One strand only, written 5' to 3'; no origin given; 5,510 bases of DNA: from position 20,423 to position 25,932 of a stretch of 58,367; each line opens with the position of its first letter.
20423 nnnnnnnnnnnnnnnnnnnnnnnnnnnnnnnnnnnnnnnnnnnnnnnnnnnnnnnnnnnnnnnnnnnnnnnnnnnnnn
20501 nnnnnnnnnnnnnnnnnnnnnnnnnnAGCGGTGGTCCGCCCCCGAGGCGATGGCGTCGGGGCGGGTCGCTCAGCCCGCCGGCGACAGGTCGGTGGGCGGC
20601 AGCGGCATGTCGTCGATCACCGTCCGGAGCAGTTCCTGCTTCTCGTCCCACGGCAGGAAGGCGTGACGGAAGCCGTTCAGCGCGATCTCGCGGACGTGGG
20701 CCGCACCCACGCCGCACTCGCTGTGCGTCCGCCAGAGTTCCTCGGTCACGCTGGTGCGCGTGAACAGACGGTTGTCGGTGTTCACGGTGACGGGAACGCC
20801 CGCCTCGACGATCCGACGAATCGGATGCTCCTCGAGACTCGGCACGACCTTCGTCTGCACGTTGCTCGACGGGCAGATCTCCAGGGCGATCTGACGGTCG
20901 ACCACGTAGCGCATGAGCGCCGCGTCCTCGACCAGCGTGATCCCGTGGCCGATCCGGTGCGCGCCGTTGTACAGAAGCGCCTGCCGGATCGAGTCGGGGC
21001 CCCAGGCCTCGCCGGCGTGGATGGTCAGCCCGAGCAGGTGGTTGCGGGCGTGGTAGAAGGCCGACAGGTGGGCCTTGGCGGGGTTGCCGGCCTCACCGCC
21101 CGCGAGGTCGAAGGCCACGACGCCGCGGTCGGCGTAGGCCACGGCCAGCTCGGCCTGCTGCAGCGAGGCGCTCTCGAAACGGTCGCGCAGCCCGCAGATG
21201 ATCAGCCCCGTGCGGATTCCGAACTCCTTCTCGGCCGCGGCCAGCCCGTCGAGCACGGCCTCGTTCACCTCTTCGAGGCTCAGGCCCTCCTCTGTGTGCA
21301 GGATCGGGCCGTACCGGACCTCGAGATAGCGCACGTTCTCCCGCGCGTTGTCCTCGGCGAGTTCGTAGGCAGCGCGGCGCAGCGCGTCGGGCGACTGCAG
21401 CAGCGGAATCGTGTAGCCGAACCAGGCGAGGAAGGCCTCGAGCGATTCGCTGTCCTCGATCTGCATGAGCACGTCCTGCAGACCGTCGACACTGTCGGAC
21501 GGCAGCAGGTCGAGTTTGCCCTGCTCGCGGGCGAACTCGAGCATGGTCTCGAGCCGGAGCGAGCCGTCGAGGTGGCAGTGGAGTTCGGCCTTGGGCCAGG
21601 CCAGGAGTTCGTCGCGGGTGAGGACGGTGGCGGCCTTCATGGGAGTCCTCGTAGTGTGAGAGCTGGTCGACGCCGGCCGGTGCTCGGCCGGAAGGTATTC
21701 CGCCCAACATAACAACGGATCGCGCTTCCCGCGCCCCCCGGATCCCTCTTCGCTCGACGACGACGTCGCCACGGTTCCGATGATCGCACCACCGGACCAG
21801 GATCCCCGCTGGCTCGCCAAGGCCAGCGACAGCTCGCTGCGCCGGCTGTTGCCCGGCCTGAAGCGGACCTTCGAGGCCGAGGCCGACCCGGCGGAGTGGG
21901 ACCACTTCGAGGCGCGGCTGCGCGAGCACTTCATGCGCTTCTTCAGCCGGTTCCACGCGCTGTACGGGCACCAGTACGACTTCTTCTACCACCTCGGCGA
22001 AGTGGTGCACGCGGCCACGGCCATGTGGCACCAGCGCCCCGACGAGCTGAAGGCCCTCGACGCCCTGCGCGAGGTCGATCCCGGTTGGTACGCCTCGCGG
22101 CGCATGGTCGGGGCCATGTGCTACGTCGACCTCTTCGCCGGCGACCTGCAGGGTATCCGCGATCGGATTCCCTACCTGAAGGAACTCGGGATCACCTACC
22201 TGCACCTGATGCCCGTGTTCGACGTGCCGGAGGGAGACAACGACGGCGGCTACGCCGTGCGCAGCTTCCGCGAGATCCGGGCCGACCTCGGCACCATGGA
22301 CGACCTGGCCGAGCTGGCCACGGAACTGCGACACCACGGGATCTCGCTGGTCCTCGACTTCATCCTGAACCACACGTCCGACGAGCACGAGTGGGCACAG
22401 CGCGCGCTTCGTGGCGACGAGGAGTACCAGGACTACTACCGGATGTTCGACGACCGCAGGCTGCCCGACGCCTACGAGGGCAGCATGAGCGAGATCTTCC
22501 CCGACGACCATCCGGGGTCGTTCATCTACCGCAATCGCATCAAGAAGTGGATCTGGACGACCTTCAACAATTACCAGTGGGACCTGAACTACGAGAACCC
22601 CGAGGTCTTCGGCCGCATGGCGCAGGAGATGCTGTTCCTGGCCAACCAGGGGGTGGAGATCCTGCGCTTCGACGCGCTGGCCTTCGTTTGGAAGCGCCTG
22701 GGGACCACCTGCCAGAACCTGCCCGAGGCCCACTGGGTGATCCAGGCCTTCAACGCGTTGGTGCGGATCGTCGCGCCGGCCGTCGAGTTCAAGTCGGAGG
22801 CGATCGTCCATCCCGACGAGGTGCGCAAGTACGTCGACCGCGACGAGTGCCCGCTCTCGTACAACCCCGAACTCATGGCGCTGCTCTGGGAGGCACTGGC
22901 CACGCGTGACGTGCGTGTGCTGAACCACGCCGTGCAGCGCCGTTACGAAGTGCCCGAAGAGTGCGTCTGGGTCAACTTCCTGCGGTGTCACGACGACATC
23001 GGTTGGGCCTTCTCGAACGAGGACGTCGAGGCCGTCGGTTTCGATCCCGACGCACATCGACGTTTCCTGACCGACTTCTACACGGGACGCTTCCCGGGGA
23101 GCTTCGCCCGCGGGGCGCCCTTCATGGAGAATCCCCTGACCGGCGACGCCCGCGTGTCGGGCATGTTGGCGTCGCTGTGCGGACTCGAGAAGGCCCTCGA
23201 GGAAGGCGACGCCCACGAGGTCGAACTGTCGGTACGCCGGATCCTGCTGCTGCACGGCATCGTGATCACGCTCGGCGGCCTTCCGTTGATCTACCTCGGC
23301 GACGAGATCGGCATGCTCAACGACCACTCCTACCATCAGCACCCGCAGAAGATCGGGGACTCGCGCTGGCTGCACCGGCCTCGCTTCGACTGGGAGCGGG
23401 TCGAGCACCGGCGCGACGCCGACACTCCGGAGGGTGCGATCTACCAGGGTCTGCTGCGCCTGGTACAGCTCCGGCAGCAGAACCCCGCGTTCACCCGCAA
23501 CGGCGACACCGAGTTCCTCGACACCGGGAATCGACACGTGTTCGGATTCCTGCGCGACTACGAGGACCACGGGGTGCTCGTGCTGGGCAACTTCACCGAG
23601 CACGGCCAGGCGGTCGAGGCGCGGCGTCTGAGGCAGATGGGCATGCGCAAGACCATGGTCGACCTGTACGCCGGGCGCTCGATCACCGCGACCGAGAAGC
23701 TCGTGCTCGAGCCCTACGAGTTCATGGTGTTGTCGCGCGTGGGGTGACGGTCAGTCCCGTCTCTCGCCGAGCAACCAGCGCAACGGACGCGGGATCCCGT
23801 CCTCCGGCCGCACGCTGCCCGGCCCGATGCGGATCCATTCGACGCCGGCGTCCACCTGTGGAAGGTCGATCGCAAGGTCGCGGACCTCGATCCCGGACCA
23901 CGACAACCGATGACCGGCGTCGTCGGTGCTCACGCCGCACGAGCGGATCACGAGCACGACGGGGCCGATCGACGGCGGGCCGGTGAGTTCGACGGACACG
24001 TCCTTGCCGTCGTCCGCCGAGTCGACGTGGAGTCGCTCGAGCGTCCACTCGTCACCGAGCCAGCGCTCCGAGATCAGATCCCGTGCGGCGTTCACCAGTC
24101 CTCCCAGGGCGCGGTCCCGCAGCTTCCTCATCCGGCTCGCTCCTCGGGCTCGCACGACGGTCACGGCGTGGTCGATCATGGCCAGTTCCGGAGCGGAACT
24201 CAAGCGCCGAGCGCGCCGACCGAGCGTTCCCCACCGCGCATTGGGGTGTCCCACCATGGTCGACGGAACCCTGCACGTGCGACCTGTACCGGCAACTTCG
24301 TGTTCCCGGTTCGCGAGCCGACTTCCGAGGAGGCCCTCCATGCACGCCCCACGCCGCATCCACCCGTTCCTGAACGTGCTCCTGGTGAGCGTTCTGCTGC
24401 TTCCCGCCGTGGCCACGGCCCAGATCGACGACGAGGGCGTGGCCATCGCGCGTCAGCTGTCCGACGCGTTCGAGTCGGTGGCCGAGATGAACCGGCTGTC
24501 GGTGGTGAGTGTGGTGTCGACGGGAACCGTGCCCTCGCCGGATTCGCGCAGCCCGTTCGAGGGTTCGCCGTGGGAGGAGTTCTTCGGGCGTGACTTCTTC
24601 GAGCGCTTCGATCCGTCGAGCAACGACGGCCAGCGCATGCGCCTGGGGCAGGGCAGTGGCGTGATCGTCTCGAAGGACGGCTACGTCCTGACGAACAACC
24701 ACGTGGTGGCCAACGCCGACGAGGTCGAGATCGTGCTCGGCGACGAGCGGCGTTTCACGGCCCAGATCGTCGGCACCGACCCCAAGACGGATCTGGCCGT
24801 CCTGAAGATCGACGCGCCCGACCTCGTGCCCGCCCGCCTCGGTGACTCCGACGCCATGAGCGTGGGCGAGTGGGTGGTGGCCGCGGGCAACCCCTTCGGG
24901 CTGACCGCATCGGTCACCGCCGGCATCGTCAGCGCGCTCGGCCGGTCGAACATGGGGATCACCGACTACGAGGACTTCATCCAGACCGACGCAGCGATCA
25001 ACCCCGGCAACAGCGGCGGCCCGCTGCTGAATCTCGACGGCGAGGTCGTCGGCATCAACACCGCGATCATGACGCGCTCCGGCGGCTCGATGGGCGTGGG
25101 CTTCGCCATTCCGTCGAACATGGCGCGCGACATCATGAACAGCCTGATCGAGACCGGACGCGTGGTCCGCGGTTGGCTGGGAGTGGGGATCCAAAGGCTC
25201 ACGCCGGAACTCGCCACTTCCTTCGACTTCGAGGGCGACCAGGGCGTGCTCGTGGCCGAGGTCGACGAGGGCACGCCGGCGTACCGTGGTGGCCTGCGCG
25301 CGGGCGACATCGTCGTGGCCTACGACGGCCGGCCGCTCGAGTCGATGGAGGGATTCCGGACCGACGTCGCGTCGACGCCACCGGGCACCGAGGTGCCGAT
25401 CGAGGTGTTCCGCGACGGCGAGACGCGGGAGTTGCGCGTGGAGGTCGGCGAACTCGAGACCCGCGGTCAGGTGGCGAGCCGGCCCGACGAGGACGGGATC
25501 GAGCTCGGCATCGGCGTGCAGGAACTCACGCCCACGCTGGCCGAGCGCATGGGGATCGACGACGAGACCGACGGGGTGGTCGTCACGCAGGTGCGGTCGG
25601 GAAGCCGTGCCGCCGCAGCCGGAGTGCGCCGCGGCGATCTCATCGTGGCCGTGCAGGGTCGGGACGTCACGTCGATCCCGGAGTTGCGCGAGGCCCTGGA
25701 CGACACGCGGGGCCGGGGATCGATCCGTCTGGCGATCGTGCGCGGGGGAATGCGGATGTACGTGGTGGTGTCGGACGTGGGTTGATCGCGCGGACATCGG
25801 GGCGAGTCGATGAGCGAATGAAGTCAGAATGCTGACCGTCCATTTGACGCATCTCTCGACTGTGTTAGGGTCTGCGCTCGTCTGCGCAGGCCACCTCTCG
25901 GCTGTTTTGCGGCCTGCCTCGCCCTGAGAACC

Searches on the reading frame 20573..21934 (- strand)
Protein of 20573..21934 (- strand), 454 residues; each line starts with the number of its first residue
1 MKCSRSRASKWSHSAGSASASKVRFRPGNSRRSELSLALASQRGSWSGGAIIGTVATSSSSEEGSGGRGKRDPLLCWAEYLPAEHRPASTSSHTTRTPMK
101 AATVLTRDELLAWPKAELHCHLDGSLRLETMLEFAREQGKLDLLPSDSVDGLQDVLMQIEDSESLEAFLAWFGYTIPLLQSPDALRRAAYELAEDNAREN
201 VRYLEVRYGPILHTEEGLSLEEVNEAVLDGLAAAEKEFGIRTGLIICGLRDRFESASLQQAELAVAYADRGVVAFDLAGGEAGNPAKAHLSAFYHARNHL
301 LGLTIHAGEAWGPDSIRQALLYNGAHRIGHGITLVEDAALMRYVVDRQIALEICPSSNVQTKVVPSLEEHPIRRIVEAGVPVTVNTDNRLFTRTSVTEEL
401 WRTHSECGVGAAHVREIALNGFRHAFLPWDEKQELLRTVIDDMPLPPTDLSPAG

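Call 14: search_protein_families(library=pfam, proteins=[window:20573-21934:-], max_evalue=0.001)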
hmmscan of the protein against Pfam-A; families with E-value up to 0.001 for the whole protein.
window:20573-21934:- (454 aa): 1 family
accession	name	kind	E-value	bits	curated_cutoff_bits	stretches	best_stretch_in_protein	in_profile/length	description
PF00962.28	A_deaminase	-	1.8e-96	323.5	27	1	114-440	1-328/330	Adenosine deaminase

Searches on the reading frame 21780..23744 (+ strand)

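Call 14: search_protein_families(library=pfam, proteins=[window:21780-23744:+], max_evalue=0.001)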
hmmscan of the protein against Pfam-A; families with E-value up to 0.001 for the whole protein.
window:21780-23744:+ (655 aa): 3 families
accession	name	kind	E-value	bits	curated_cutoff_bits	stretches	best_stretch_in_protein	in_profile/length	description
PF00128.31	Alpha-amylase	-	6.3e-46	158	22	1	120-389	15-291/446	Alpha amylase, catalytic domain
PF16657.11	Malt_amylase_C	-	1e-07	32.3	27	1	575-649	1-74/75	Maltogenic Amylase, C-terminal domain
PF23915.1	SusG_C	-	0.0008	20.1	27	0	587-647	1-59/62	Alpha-amylase SusG C-terminal domain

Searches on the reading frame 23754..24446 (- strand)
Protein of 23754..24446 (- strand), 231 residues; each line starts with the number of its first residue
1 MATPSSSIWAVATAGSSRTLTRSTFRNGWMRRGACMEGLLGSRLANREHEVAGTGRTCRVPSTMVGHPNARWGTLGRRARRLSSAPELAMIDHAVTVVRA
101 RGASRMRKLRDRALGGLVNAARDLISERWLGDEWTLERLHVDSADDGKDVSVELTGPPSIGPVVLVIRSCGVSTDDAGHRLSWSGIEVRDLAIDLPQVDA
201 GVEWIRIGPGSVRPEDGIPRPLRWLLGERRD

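Call 14: search_protein_families(library=pfam, proteins=[window:23754-24446:-], max_evalue=0.001)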
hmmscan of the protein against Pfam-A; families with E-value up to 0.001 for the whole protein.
window:23754-24446:- (231 aa): 0 families

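Call 16: search_protein_families(library=pfam, proteins=[window:23754-24446:-], max_evalue=0.1)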
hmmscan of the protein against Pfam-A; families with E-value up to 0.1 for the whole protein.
window:23754-24446:- (231 aa): 1 family
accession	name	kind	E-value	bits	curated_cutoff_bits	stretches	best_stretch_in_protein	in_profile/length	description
PF11081.13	Adeno_L433K_22K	-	0.029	15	19.2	1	52-117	77-137/168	Adenovirus L4-33K/L4-22K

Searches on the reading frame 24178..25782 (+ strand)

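Call 14: search_protein_families(library=pfam, proteins=[window:24178-25782:+], max_evalue=0.001)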
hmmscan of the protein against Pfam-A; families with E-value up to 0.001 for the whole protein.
window:24178-25782:+ (535 aa): 7 families
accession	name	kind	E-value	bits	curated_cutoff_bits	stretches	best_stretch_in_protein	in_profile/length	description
PF13365.12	Trypsin_2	-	5.3e-39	134.7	27.6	1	159-293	1-144/144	Trypsin-like peptidase domain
PF13180.12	PDZ_2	-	2.4e-26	92.3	27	2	334-423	3-80/80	PDZ domain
PF00089.32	Trypsin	-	1.7e-22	80.7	20.6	1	160-318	28-218/220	Trypsin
PF17820.7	PDZ_6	-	3.3e-22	78.4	27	2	359-409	2-51/54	PDZ domain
PF00595.29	PDZ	-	7.3e-18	65.2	23.2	2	331-410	9-80/81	PDZ domain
PF10459.15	Peptidase_S46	-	6.4e-06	25.6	22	0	155-179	44-69/698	Peptidase S46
PF14685.13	PDZ_Tricorn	-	0.00015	22.1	25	0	479-521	36-77/88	Tricorn protease PDZ domain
